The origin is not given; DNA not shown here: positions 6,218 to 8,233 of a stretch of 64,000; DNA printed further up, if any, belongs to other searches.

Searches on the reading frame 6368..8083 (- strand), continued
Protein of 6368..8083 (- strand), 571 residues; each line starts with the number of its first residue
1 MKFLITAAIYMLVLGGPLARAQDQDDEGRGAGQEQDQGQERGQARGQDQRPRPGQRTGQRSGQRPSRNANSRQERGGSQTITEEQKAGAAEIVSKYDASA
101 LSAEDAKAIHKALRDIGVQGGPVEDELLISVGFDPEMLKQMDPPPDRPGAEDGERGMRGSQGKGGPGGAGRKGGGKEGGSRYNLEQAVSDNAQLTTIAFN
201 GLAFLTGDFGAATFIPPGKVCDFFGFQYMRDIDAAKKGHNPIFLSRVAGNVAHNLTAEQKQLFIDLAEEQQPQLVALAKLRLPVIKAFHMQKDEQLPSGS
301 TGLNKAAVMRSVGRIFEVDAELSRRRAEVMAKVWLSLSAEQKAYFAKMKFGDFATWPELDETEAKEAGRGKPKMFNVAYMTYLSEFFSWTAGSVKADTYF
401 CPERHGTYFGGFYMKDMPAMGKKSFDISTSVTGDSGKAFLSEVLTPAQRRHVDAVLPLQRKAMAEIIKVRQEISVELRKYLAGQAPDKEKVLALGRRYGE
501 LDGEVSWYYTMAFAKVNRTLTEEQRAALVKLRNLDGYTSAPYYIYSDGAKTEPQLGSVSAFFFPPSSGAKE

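Call 67: find_encoding_contigs(protein=P0001, flank=500, max_places=3)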
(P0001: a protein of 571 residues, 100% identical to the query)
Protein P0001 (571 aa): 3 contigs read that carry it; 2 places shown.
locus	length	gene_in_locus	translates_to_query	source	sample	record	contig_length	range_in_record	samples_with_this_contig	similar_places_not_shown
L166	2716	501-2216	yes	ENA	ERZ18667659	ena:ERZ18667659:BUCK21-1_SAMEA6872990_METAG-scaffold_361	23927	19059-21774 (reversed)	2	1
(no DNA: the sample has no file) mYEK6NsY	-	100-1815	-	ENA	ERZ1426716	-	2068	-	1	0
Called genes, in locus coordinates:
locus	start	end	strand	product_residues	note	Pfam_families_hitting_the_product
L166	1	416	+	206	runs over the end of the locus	PF01161:PBP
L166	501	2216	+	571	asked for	PF07813:LTXXQ (faint)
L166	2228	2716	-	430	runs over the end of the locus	PF03415:Peptidase_C11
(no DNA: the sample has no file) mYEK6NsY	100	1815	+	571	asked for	PF07813:LTXXQ (faint)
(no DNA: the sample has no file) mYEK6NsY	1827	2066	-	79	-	?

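Call 74: predict_structure(alignment_id=A5)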
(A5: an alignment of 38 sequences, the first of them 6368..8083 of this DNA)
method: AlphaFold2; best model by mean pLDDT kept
length: 571 residues; sequences in the alignment: 38
mean_pLDDT: 73.2   pTM: 0.66
mean pLDDT of the five models: 73.2, 71.8, 71.4, 70.0, 68.9
residues with pLDDT >= 90: 223; 70-90: 141; 50-70: 68; < 50: 139
segments of 3 or more residues with pLDDT < 50: 1-4, 14-78, 147-180, 209-211, 218-220, 238-240, 411-432, 568-571
pLDDT, mean of each block of 10 residues (from residue 1): 51 42 32 34 34 36 32 42 93 93 93 91 90 90 60 34 34 36 68 82 73 49 56 54 72 95 96 89 91 94 96 93 94 98 87 71 78 86 86 79 59 40 40 72 96 94 92 95 97 96 93 96 92 74 76 85 72 34
secondary structure, 60 per line:
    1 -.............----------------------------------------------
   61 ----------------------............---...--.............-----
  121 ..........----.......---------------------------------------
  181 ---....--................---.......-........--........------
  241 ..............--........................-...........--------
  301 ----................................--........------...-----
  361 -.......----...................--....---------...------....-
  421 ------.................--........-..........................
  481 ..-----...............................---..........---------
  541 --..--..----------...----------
elements in order: H2-14 H83-94 H103-115 H121-130 H135-141 H184-187 H190-205 H209-213 H217-224 H227-234 H241-254 H257-280 H282-292 H305-336 H339-346 H362-368 H373-391 H394-397 H416-419 H427-443 H446-453 H455-482 H488-518 H522-531

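Call 77: fold_search(model_id=the predicted structure, library=pdb)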
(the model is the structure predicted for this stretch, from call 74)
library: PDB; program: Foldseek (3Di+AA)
matches with E <= 10: 489; with E <= 0.001: 0
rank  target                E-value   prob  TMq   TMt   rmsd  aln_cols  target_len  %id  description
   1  8e6i                  9.0e-02  0.13  0.10  0.13  24.0       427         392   12  X-ray structure of the Deinococcus radiodurans Nramp/MntH divalent transition metal transporter M230A mutant in an inwar (released 2023-05-03)
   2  3gi9_C                9.8e-02  0.15  0.11  0.13  23.9       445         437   10  Crystal Structure of ApcT Transporter Bound to 7F11 Monoclonal Fab Fragment (released 2009-08-18)
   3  8e6h                  1.1e-01  0.12  0.10  0.13  23.9       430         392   13  X-ray structure of the Deinococcus radiodurans Nramp/MntH divalent transition metal transporter A47W mutant in an occlud (released 2023-05-03)
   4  8e6l                  1.3e-01  0.10  0.10  0.13  22.5       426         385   12  X-ray structure of the Deinococcus radiodurans Nramp/MntH divalent transition metal transporter D296A mutant in an inwar (released 2023-05-03)
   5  8e5s                  1.6e-01  0.10  0.10  0.13  23.1       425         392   13  X-ray structure of the Deinococcus radiodurans Nramp/MntH divalent transition metal transporter WT in an occluded state (released 2023-05-03)
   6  9hfk_A                1.8e-01  0.51  0.15  0.29  17.2       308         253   12  Cryo-EM structure of the freshwater actinorhodopsin, Rhodoluna lacicola (RlActR) (released 2026-03-18)
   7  7q36                  2.3e-01  0.47  0.14  0.26  18.0       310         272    9  Crystal structure of KR2 sodium pump rhodopsin pressurized with krypton (released 2022-04-27)
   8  8b70_A                2.4e-01  0.08  0.09  0.09  26.0       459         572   10  KimA from B. subtilis with nucleotide second-messenger c-di-AMP bound (released 2023-01-18)
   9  8r5s_E                2.9e-01  0.14  0.09  0.16  19.2       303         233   15  t113 - De-novo designed soluble homotetramer (released 2024-11-27)
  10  8r5s_A                3.1e-01  0.15  0.10  0.18  19.6       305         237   15  t113 - De-novo designed soluble homotetramer (released 2024-11-27)
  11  3gi8_C                3.2e-01  0.09  0.11  0.13  23.5       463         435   10  Crystal Structure of ApcT K158A Transporter Bound to 7F11 Monoclonal Fab Fragment (released 2009-08-18)
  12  8qle                  3.4e-01  0.25  0.14  0.24  23.4       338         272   12  Crystal structure of the light-driven sodium pump ErNaR in the monomeric form at pH 4.6 (released 2024-04-24)
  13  7ckr_A                3.4e-01  0.07  0.10  0.12  21.4       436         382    9  Cryo-EM structure of the human MCT1/Basigin-2 complex in the presence of anti-cancer drug candidate BAY-8002 in the ou (released 2020-12-23)
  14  8kdg_B                3.8e-01  0.10  0.11  0.12  23.4       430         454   10  Structure of LAT1-CD98hc-Fab170 in complex with BCH, consensus map (released 2025-02-12)
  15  8b4o_A                4.1e-01  0.18  0.16  0.19  20.2       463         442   11  Cryo-EM structure of cytochrome bd oxidase from C. glutamicum (released 2022-12-28)
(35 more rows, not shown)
